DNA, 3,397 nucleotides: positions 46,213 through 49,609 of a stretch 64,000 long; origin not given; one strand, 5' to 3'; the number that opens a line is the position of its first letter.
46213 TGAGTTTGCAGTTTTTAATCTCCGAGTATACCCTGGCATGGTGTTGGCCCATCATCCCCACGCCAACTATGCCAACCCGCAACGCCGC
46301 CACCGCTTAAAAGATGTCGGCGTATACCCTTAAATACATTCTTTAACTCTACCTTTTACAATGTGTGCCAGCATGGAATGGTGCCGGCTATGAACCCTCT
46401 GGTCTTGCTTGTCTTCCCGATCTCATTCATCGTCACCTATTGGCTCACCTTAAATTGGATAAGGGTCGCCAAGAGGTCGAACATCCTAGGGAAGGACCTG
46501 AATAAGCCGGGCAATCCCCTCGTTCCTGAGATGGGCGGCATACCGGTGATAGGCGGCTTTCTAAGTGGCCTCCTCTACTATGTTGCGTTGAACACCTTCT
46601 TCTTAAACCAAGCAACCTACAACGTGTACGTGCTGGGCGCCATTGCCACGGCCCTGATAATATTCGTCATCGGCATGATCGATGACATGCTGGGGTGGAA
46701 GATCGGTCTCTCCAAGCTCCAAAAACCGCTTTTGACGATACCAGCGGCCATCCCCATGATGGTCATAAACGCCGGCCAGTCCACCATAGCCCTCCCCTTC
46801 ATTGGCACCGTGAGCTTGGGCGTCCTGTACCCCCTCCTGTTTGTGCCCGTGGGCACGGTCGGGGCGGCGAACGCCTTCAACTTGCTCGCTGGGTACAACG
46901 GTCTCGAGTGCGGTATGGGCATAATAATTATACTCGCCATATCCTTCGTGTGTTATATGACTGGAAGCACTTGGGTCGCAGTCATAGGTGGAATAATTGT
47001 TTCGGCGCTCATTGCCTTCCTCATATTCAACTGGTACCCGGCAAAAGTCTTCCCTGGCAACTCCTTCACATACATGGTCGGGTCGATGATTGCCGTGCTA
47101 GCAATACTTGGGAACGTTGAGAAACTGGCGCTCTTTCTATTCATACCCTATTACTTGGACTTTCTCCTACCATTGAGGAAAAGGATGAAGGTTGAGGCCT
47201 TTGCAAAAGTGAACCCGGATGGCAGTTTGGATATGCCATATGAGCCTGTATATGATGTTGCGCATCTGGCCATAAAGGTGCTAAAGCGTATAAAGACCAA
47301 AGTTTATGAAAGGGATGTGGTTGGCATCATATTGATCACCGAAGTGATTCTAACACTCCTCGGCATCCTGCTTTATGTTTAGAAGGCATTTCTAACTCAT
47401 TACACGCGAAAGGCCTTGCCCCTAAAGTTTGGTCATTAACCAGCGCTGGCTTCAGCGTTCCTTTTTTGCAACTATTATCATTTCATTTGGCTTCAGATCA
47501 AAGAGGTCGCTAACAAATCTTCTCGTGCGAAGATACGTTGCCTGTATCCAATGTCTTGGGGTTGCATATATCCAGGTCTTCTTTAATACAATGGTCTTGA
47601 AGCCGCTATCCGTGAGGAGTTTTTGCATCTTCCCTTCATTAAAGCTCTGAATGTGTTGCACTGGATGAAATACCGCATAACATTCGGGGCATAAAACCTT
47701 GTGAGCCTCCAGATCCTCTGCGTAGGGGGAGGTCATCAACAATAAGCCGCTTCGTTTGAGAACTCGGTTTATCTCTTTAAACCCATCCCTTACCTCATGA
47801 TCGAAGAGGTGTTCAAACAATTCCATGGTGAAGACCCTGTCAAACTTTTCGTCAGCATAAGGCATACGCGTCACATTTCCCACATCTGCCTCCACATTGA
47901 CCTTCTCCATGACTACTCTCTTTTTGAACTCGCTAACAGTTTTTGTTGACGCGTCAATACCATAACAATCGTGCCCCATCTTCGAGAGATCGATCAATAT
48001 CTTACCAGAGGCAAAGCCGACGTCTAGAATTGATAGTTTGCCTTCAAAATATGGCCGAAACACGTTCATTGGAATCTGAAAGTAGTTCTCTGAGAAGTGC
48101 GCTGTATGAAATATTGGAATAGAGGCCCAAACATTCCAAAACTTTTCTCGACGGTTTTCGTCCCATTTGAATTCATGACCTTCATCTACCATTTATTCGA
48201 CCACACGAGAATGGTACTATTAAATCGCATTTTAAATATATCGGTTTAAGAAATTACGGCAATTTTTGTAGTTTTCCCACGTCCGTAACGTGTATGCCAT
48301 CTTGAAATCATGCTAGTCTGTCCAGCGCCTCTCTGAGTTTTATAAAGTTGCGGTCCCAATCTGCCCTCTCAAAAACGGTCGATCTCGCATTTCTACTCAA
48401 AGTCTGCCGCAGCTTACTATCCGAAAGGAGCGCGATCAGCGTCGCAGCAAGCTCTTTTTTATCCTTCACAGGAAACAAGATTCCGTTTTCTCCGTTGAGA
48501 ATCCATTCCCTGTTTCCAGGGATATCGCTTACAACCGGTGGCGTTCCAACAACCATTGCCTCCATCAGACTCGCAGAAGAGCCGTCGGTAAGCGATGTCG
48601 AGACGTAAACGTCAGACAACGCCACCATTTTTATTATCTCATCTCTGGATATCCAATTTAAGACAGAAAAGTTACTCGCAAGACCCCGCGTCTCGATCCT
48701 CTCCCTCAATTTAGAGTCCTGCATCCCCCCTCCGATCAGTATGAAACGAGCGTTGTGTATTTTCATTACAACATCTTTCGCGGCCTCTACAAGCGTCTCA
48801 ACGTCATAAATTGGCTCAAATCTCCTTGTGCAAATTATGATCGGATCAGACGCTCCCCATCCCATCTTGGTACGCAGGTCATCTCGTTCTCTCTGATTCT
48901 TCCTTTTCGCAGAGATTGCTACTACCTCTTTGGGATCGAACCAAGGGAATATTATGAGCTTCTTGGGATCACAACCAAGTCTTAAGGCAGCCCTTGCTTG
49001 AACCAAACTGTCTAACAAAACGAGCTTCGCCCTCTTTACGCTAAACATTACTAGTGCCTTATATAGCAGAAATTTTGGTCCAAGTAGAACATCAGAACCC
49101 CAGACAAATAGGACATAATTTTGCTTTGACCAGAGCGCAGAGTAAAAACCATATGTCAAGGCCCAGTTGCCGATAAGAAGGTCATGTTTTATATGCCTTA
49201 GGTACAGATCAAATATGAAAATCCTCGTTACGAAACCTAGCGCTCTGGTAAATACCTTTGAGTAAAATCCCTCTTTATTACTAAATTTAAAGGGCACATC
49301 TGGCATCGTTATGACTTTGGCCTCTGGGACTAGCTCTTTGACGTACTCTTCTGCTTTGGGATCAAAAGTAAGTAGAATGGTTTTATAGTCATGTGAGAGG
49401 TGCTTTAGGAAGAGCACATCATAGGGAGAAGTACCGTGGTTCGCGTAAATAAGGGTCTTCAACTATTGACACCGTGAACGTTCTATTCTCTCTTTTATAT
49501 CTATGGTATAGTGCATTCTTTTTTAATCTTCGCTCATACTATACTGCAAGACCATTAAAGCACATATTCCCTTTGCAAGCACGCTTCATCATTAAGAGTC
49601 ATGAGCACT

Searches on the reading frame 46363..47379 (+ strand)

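Call 64: search_protein_families(library=pfam, proteins=[window:46363-47379:+], max_evalue=0.00001)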
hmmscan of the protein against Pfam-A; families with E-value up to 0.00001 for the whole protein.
window:46363-47379:+ (339 aa): 1 family
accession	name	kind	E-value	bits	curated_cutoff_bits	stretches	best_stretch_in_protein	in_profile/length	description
PF00953.26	Glycos_transf_4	-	1.7e-34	119.6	27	1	91-250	2-159/160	Glycosyl transferase family 4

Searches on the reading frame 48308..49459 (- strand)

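Call 64: search_protein_families(library=pfam, proteins=[window:48308-49459:-], max_evalue=0.00001)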
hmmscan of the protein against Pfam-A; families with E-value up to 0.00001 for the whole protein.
window:48308-49459:- (383 aa): 2 families
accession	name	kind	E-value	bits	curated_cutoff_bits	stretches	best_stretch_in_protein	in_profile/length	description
PF00534.26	Glycos_transf_1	-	4.2e-35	121.2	26.4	1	192-360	2-171/172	Glycosyl transferases group 1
PF13692.12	Glyco_trans_1_4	-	6.2e-27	95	27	1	206-347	2-142/142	Glycosyl transferases group 1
